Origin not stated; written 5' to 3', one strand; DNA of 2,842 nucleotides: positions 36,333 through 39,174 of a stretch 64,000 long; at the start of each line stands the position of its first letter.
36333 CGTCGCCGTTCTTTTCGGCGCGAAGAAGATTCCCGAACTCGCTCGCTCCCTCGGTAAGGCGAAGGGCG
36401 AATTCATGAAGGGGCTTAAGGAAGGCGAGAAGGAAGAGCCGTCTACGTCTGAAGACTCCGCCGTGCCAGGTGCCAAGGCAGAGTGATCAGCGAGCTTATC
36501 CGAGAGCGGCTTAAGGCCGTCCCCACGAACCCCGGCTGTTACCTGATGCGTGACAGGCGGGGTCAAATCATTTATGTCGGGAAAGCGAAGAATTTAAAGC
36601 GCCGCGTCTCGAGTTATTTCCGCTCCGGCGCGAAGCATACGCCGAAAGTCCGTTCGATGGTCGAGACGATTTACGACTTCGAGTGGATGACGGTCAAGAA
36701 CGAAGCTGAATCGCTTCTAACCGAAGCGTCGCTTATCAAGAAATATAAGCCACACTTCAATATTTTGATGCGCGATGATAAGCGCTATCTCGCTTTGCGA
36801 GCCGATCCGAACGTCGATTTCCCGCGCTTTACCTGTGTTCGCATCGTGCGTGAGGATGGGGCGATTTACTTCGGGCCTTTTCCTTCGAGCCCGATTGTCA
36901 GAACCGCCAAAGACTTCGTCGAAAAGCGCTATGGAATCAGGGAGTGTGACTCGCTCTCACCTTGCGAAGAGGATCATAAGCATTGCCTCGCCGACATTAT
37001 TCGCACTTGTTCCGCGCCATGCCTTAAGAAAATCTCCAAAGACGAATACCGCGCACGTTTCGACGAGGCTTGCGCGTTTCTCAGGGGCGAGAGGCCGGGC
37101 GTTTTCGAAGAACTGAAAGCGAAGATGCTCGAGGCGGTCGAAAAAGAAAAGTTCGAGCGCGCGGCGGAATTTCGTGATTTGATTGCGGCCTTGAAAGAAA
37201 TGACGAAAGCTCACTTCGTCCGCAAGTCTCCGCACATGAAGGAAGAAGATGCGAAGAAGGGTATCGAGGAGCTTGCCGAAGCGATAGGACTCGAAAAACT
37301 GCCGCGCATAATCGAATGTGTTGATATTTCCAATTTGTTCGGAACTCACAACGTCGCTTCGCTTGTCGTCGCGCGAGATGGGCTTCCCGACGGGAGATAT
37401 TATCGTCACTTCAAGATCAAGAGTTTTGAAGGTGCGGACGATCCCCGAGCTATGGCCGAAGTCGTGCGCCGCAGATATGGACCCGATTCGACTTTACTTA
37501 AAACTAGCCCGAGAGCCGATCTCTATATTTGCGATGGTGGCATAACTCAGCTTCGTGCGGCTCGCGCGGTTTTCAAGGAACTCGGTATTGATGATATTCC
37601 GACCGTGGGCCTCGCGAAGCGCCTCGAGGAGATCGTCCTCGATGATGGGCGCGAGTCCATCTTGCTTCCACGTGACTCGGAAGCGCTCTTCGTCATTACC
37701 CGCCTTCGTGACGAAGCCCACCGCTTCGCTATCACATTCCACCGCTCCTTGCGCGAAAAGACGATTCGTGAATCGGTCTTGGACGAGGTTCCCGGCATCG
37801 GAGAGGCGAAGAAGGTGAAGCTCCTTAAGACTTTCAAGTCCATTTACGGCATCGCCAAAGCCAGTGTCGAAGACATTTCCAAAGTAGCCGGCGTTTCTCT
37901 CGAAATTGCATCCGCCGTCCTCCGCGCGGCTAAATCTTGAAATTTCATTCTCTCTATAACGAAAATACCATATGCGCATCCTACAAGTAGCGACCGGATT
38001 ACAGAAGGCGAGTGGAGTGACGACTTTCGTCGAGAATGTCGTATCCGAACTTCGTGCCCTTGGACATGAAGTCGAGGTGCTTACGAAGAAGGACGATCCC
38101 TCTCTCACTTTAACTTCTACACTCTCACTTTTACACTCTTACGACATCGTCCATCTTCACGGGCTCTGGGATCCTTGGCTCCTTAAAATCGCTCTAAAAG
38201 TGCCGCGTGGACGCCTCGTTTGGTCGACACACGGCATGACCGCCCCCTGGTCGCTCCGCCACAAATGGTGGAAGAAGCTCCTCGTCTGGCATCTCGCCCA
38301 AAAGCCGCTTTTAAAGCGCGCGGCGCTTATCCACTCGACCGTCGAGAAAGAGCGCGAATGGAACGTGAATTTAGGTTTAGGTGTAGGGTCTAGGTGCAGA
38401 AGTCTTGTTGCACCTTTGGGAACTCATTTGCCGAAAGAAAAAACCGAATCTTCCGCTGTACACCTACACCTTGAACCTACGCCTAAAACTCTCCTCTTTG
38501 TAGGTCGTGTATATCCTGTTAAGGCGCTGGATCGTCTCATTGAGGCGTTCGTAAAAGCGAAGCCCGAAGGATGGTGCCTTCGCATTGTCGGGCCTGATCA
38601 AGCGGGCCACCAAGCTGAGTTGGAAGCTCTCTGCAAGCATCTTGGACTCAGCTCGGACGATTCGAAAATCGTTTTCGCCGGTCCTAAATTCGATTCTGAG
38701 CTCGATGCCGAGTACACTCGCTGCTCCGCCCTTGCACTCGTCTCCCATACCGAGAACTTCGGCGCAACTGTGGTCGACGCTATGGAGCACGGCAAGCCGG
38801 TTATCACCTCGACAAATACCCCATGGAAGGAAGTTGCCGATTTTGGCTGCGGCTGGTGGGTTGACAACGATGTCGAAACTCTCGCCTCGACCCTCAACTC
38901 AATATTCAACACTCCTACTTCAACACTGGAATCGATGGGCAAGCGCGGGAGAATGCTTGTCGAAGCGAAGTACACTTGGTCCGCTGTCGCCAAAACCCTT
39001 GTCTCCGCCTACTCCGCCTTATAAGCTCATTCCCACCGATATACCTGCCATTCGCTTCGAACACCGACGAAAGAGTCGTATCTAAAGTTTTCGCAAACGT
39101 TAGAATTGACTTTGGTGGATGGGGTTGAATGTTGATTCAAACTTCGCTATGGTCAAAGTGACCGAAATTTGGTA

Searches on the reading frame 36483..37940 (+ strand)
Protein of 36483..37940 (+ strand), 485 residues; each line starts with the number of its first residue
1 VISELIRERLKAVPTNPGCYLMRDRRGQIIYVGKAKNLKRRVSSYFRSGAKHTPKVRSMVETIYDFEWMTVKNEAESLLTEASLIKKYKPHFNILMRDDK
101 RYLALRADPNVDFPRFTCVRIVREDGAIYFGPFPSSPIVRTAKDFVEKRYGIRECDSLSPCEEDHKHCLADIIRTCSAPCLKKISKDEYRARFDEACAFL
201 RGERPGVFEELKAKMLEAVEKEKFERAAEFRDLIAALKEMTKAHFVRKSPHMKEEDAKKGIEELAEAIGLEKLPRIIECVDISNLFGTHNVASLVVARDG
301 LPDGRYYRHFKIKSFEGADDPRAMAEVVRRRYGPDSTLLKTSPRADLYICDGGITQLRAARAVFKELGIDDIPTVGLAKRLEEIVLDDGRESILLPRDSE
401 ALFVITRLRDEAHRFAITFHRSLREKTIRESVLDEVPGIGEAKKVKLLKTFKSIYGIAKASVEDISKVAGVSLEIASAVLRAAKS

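Call 15: find_encoding_contigs(protein=window:36483-37940:+, flank=10000, max_places=10)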
Protein window:36483-37940:+ (485 aa): no gene with exactly this product is on record in the collection.

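Call 17: find_homologous_proteins(query=window:36483-37940:+, max_evalue=1e-50)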
Query window:36483-37940:+ (485 aa): 7987 proteins with E <= 1e-50 among 8000 candidates; the best 120 are listed.
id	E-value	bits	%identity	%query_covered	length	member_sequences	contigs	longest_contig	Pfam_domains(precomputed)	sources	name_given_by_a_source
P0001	0.0e+0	1064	99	100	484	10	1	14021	PF27096.1,PF14520.13,PF02151.26,PF01541.31,PF08459.18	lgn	-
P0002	1.4e-278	942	91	95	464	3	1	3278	PF12826.14,PF27096.1,PF14520.13,PF02151.26,PF01541.31,PF08459.18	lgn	-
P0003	3.2e-273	925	85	100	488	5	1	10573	PF12826.14,PF27096.1,PF14520.13,PF02151.26,PF01541.31,PF08459.18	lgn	-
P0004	9.5e-258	874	79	98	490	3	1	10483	PF27096.1,PF14520.13,PF02151.26,PF01541.31,PF08459.18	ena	-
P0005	3.1e-256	869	80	100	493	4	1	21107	PF27096.1,PF14520.13,PF02151.26,PF01541.31,PF08459.18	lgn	-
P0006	2.9e-255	865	80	99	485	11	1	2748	PF27096.1,PF14520.13,PF01541.31,PF08459.18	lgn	-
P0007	6.3e-255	864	79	100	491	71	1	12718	PF27096.1,PF14520.13,PF02151.26,PF01541.31,PF08459.18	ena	-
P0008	9.0e-255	864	79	100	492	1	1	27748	PF12826.14,PF27096.1,PF14520.13,PF02151.26,PF01541.31,PF08459.18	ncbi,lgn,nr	ncbi:MAG: excinuclease ABC subunit UvrC [Kiritimatiellae bacterium]|nr:excinuclease ABC subunit UvrC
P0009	2.9e-254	862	78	100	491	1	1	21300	PF27096.1,PF14520.13,PF02151.26,PF01541.31,PF08459.18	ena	-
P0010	2.8e-253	859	77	100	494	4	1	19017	PF27096.1,PF14520.13,PF02151.26,PF01541.31,PF08459.18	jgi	-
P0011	4.1e-252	855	79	99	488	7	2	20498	PF27096.1,PF14520.13,PF01541.31,PF08459.18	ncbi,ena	-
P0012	4.5e-252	855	78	99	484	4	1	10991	PF27096.1,PF14520.13,PF01541.31,PF08459.18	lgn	-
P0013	1.8e-251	853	78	100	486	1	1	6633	PF12826.14,PF27096.1,PF14520.13,PF01541.31,PF08459.18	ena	-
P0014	2.6e-251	852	78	100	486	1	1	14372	PF12826.14,PF27096.1,PF14520.13,PF01541.31,PF08459.18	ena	-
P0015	2.6e-251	852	78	100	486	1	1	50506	PF12826.14,PF27096.1,PF14520.13,PF01541.31,PF08459.18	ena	-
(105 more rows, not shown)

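Call 19: find_encoding_contigs(protein=P0001, flank=10000, max_places=10)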
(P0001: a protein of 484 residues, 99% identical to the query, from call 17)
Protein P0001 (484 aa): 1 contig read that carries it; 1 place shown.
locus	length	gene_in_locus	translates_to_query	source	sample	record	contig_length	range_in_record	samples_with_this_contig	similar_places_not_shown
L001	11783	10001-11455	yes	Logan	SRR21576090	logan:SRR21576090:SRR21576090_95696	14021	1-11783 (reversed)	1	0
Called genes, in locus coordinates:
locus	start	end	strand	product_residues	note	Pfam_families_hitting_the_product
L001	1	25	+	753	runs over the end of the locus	?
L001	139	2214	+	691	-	PF23569:NBD_SMAX1, PF00004:AAA, PF17871:AAA_lid_9, PF00158:Sigma54_activat, PF07724:AAA_2, PF00004:AAA, PF07728:AAA_5, PF10431:ClpB_D2-small, +12 more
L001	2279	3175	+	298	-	PF02445:NadA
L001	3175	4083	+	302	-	PF01520:Amidase_3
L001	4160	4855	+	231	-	-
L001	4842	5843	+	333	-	PF02195:ParB_N, PF17762:HTH_ParB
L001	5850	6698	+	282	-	PF04389:Peptidase_M28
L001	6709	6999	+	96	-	PF04977:DivIC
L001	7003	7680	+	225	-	-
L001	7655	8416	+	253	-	PF00348:polyprenyl_synt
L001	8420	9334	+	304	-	PF02130:YbeY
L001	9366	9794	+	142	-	PF05025:RbsD_FucU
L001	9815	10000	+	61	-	PF02416:TatA_B_E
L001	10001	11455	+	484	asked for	PF01541:GIY-YIG, PF27096:UvrC_M, PF02151:UVR, PF08459:UvrC_RNaseH_dom, PF14520:HHH_5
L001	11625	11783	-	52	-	?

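Call 20: find_encoding_contigs(protein=P0003, flank=10000, max_places=10)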
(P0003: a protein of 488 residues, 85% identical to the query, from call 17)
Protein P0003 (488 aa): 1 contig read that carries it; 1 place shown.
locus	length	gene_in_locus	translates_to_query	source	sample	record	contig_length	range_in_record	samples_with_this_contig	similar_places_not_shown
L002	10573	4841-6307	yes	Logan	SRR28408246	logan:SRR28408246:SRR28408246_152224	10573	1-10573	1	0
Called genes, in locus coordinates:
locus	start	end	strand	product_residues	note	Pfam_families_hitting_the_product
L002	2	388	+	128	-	?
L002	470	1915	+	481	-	PF02310:B12-binding (weak), PF04055:Radical_SAM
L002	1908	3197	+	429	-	-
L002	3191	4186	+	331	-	PF08545:ACP_syn_III, PF08541:ACP_syn_III_C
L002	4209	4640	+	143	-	PF05025:RbsD_FucU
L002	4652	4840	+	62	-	PF02416:TatA_B_E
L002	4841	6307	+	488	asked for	PF01541:GIY-YIG, PF27096:UvrC_M, PF02151:UVR, PF08459:UvrC_RNaseH_dom, PF12826:HHH_2 (weak), PF14520:HHH_5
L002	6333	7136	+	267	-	PF02616:SMC_ScpA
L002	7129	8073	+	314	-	PF04079:SMC_ScpB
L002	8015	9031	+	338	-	PF01476:LysM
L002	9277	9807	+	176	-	PF01476:LysM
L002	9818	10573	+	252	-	?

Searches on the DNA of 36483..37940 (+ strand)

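Call 94: search_with_rna_model(model_id=R1, sources=[L001, L002, L003, L004, L005, L006, L007, L008, L009, L010, L011, L012, L013, L014, L015, L016, L017, L018, L019, L020, L021, L022, L023, L024, L025, L026, L027, L028, L029, L030, L031, L032, L033, L034, L035, L036, L037, L038, L039, L040, L041, L042, L043, L044, L045, L046, L047, L048, L049, L050, L051, L052, L053, L054, L055, L056, L057, L058, L059, L060, L061, L062, L063, L064, L065, L066, L067, L068, L069, L070, L071, L072, L073, L074, L075, L076, L077, L078, L079, L080, L081, L082, L083, L084, L085, L086, L087, L088, L089, L090, L091, L092, L093, L094, L095, L096, L097, L098], max_evalue=0.01)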
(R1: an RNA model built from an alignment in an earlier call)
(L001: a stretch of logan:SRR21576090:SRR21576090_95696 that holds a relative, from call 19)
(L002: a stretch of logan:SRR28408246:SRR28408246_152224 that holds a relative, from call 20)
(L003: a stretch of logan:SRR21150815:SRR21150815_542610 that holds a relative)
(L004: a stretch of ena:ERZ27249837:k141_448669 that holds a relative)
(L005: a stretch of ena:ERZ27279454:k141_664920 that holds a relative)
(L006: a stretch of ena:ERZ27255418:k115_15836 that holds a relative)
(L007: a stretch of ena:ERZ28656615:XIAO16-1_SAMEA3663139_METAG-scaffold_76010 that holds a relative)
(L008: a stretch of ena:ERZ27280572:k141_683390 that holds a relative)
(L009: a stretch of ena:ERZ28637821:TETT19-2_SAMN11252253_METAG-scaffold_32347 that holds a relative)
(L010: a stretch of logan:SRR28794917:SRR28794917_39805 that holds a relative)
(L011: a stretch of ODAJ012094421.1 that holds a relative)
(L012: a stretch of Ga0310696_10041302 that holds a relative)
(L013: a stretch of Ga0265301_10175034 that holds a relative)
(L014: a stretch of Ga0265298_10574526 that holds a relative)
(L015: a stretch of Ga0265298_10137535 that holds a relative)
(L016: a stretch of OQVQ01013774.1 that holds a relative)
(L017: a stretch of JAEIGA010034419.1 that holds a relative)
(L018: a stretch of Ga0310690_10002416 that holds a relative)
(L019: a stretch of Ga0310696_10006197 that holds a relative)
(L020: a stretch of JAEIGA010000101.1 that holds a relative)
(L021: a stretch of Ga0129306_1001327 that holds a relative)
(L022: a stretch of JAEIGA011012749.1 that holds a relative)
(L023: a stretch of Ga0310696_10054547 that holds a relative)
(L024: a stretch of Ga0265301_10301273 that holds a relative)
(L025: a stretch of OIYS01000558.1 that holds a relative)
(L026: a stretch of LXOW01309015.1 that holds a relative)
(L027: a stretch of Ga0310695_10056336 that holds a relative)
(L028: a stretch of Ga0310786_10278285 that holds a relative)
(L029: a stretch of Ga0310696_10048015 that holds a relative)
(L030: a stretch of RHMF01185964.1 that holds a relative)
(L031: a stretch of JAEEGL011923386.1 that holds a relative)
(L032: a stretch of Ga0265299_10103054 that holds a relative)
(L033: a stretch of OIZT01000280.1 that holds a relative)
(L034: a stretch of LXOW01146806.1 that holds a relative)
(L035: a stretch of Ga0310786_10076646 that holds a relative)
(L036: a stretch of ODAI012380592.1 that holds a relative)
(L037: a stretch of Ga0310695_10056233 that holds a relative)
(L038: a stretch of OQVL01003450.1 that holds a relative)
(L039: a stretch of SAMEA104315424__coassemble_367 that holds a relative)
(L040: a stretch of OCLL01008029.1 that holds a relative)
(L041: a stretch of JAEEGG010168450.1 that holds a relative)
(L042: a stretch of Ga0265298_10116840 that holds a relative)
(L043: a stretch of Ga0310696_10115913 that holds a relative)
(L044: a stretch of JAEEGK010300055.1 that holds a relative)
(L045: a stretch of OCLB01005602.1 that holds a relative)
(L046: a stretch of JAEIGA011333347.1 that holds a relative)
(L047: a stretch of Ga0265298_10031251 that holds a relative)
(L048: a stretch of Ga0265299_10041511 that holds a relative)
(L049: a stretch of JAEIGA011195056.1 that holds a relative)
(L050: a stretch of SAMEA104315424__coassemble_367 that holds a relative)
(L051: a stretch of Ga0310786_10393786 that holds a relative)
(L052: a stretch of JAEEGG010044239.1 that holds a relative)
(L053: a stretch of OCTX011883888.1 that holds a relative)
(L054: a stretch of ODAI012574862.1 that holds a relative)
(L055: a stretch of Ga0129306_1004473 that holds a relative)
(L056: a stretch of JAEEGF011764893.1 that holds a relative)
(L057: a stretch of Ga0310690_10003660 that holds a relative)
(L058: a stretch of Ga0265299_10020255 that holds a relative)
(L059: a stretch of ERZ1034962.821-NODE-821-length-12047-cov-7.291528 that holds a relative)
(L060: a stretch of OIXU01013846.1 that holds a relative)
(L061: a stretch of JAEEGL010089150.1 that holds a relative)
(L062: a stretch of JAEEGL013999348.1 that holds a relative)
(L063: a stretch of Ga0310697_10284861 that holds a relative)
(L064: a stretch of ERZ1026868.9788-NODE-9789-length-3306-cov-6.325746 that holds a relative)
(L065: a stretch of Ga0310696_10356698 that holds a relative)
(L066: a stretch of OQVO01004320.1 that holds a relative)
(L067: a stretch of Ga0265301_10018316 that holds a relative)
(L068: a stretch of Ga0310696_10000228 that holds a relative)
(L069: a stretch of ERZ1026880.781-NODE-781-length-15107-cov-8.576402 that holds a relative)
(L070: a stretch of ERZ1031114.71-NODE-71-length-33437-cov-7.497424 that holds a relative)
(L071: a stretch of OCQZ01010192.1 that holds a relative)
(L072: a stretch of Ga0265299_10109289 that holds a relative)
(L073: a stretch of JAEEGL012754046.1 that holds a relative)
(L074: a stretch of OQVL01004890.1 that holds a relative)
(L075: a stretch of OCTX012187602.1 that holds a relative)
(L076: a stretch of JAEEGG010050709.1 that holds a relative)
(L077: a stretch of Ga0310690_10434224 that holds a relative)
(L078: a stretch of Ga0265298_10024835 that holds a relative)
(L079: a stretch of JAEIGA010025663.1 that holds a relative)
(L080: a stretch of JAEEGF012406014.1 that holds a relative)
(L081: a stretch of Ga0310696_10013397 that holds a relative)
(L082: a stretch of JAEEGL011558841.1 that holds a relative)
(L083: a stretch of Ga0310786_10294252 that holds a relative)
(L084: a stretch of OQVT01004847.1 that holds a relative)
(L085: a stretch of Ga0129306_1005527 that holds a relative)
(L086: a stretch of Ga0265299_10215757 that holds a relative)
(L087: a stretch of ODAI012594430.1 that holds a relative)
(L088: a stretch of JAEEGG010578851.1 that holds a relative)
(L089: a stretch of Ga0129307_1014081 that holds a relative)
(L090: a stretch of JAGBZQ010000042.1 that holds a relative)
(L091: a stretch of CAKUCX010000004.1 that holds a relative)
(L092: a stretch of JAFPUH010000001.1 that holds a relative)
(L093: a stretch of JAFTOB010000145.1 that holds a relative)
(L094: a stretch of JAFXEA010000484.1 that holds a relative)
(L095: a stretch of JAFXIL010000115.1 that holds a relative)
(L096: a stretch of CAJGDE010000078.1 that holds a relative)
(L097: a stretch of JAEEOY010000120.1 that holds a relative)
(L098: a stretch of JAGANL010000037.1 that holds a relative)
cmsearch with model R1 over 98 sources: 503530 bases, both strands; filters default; matches with E-value up to 0.01: 127.
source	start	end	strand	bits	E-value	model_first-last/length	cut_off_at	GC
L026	602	715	+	101.6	1e-16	1-99/99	no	0.52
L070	6411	6523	+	100.9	1.4e-16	1-99/99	no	0.53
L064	425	537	+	100.1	2e-16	1-99/99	no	0.53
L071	271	383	+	100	2.1e-16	1-99/99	no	0.5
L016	831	944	-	99.4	2.7e-16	1-99/99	no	0.54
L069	7873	7986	+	99.4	2.7e-16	1-99/99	no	0.54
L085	2611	2723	-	99.4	2.7e-16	1-99/99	no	0.52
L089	247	359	-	99.4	2.7e-16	1-99/99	no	0.52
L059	9436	9548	-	99.3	2.8e-16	1-99/99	no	0.55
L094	3866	3978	-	99.1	3e-16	1-99/99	no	0.51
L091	3323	3435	-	98.6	3.9e-16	1-99/99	no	0.52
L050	6787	6899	+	98.4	4.3e-16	1-99/99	no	0.54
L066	2170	2282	+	98.3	4.3e-16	1-99/99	no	0.53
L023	2754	2866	+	98.3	4.4e-16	1-99/99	no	0.5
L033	3344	3456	-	98.2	4.7e-16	1-99/99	no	0.55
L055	222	335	+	97.9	5.2e-16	1-99/99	no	0.5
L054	1693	1805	-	97.5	6.4e-16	1-99/99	no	0.56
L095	1536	1648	-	97.4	6.4e-16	1-99/99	no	0.5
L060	891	1003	-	97.1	7.4e-16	1-99/99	no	0.55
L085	4189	4302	-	96.8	8.5e-16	1-99/99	no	0.53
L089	1825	1938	-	96.8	8.5e-16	1-99/99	no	0.53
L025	3620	3732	+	96.4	1e-15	1-99/99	no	0.56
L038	4939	5051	-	96.3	1.1e-15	1-99/99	no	0.55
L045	78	190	+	96.2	1.1e-15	1-99/99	no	0.54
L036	459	571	+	95.2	1.7e-15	1-99/99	no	0.55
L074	4195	4307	-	95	1.9e-15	1-99/99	no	0.55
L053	8635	8747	+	94.7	2.2e-15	1-99/99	no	0.58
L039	719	831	+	94.1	2.8e-15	1-99/99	no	0.55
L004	861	973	+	94.1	2.8e-15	1-99/99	no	0.56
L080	10460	10569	-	94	2.9e-15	1-99/99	no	0.53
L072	132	242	-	93.9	3.1e-15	1-99/99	no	0.56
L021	9726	9835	-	93.6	3.5e-15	1-99/99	no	0.54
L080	5196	5308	-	93.5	3.6e-15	1-99/99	no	0.53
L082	6122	6234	-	93.5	3.6e-15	1-99/99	no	0.53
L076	836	945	-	93.4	3.9e-15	1-99/99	no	0.56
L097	2163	2272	+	93.1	4.3e-15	1-99/99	no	0.49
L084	2449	2561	-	93.1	4.4e-15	1-99/99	no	0.56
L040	82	194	+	93.1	4.4e-15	1-99/99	no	0.52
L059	4877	4989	-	92.9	4.8e-15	1-99/99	no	0.56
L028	1131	1240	+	92.5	5.8e-15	1-99/99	no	0.54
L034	4567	4682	-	91.6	8.7e-15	1-99/99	no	0.53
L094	1984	2099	-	91.2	1e-14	1-99/99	no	0.56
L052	7500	7609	-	90.5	1.4e-14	1-99/99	no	0.53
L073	157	266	+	90.2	1.6e-14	1-99/99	no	0.55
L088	859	968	+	89.2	2.5e-14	1-99/99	no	0.54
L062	1018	1116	-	89.2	2.5e-14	1-99/99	no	0.51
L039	1733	1842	+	89.1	2.5e-14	1-99/99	no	0.53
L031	12413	12511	-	89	2.7e-14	1-99/99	no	0.52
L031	11277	11392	-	88.5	3.4e-14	1-99/99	no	0.55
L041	694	803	+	87.8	4.5e-14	1-99/99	no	0.54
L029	3825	3923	-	87.5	5.2e-14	1-99/99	no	0.53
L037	672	772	-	87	6.5e-14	1-99/99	no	0.49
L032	647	745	+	86.2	9.4e-14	1-99/99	no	0.54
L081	8006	8104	-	85.8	1.1e-13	1-99/99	no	0.46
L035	1697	1797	+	85.6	1.2e-13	1-99/99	no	0.5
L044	97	207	+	85.5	1.3e-13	1-99/99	no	0.47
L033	7106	7218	-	84.8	1.7e-13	1-99/99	no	0.5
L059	11081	11193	-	84.8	1.7e-13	1-99/99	no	0.5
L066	37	149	+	84.8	1.7e-13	1-99/99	no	0.5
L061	57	166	-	84.6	1.8e-13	1-99/99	no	0.5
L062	2543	2641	-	84.3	2.1e-13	1-99/99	no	0.51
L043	232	330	-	84.1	2.3e-13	1-99/99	no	0.45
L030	418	518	-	84.1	2.3e-13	1-99/99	no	0.5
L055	5907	6022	+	83.8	2.7e-13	1-99/99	no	0.53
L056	12590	12700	-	83.3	3.3e-13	1-99/99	no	0.53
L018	7618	7728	+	82.8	4.2e-13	1-99/99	no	0.47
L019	940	1049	-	82.4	4.9e-13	1-99/99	no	0.53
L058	931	1040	-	82.4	4.9e-13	1-99/99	no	0.54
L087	151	251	+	82.4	5e-13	1-99/99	no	0.51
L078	4944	5044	-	82.3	5.1e-13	1-99/99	no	0.51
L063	1509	1609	+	82.1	5.7e-13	1-99/99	no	0.52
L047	4183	4293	+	81.9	6.1e-13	1-99/99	no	0.48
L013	826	924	-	81.8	6.4e-13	1-99/99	no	0.54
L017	95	192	-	81.6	6.9e-13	1-99/99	no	0.43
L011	2679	2778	+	81.5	7.5e-13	1-99/99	no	0.46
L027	3752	3852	-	80.9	9.8e-13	1-99/99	no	0.5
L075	1221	1320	-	80.8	9.9e-13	1-99/99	no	0.47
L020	1305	1414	-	80.7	1.1e-12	1-99/99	no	0.56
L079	95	192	-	80.6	1.1e-12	1-99/99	no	0.44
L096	95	192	-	80.6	1.1e-12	1-99/99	no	0.44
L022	247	344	-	80.2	1.3e-12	1-99/99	no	0.46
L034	4119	4219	-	80.2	1.3e-12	1-99/99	no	0.48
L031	10954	11060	-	80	1.4e-12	1-99/99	no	0.53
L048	91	191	+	79.8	1.5e-12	1-99/99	no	0.47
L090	239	336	-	79.3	2e-12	1-99/99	no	0.45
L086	21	121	+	78.6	2.7e-12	1-99/99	no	0.46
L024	634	734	+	78.4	2.9e-12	1-99/99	no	0.49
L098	432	529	+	78.2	3.1e-12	1-99/99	no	0.49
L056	5513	5611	-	77.3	4.6e-12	1-99/99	no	0.48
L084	5608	5720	-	77.2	4.9e-12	1-99/99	no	0.53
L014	715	815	+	77.1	5.2e-12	1-99/99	no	0.51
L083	49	149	+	77.1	5.2e-12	1-99/99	no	0.51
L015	1233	1333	-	76.5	6.7e-12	1-99/99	no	0.54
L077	1375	1475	-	76.1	7.8e-12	1-99/99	no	0.49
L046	484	581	+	75.8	9.2e-12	1-99/99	no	0.47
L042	643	743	+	75.6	1e-11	1-99/99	no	0.48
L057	907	1007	+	74.7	1.5e-11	1-99/99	no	0.46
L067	3479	3579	+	74.7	1.5e-11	1-99/99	no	0.46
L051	1191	1291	-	74.5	1.6e-11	1-99/99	no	0.5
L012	1377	1475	+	74.2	1.8e-11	1-99/99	no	0.42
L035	3332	3444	+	72.3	4.2e-11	1-99/99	no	0.61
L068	4834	4934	+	71.5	6.1e-11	1-99/99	no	0.5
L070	7736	7851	+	69.7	1.3e-10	1-99/99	no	0.54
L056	7074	7172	-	69.5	1.4e-10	1-99/99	no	0.46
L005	1170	1267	+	68.7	2.1e-10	1-99/99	no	0.47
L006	905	1002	+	68.7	2.1e-10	1-99/99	no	0.47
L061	1651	1762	-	67.7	3.3e-10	1-99/99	no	0.57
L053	9334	9449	+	67.4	3.7e-10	1-99/99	no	0.55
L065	1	99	-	65.2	9.8e-10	1-99/99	no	0.57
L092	3591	3699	+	65.2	9.9e-10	1-99/99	no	0.49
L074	7844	7906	-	65.1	1e-09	37-99/99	5'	0.6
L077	698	794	-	63.1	2.5e-09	1-99/99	no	0.52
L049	1115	1201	+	61.4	5.1e-09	1-87/99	3'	0.45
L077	189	287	-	60.9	6.6e-09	1-99/99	no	0.53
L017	4727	4824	-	60.7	7.1e-09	1-99/99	no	0.47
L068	994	1094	+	58.7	1.7e-08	1-99/99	no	0.48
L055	3153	3251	+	58.6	1.8e-08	1-99/99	no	0.47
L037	1690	1793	-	57.5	2.9e-08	1-99/99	no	0.56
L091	2204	2302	-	55.8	6.3e-08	1-99/99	no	0.46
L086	1534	1619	+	55.4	7.4e-08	1-84/99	3'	0.45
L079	793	893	-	53.9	1.4e-07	1-99/99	no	0.45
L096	793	893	-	53.9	1.4e-07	1-99/99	no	0.45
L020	2287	2396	-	53.9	1.4e-07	1-99/99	no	0.53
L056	1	82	-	50.8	5.6e-07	1-68/99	3'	0.5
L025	391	546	+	45.6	5.6e-06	1-99/99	no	0.6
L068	7299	7408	+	41.8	3e-05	1-99/99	no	0.43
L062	181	283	-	32.9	0.0016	1-99/99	no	0.59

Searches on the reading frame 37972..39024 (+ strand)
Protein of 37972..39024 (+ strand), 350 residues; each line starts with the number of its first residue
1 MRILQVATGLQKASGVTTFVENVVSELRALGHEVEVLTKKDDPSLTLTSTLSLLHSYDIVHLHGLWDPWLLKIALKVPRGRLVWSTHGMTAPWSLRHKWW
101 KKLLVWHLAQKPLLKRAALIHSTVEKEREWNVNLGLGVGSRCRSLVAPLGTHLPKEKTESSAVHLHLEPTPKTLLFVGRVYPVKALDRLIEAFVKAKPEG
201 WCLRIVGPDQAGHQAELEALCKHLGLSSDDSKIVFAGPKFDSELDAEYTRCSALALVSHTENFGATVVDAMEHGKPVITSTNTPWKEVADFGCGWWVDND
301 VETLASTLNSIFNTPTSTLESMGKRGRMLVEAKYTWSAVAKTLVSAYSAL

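Call 12: search_protein_families(library=pfam, proteins=[window:37972-39024:+], max_evalue=0.01)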
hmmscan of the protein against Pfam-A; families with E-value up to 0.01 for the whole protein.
window:37972-39024:+ (350 aa): 5 families
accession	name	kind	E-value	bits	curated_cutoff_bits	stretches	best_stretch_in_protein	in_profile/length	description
PF00534.26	Glycos_transf_1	-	3.5e-23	82.5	26.4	1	168-327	12-170/172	Glycosyl transferases group 1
PF13692.12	Glyco_trans_1_4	-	9e-20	71.8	27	1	172-311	2-139/142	Glycosyl transferases group 1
PF13439.12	Glyco_transf_4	-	4.8e-12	46.7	28.5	2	55-130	71-147/170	Glycosyltransferase Family 4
PF13579.12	Glyco_trans_4_4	-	2.2e-11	44.8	29.7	2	53-135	68-146/158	Glycosyl transferase 4-like domain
PF20706.3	GT4-conflict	-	2e-07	30.8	26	1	166-283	193-314/385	Family 4 Glycosyltransferase in conflict systems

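Call 14: find_encoding_contigs(protein=window:37972-39024:+, flank=10000, max_places=10)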
Protein window:37972-39024:+ (350 aa): no gene with exactly this product is on record in the collection.
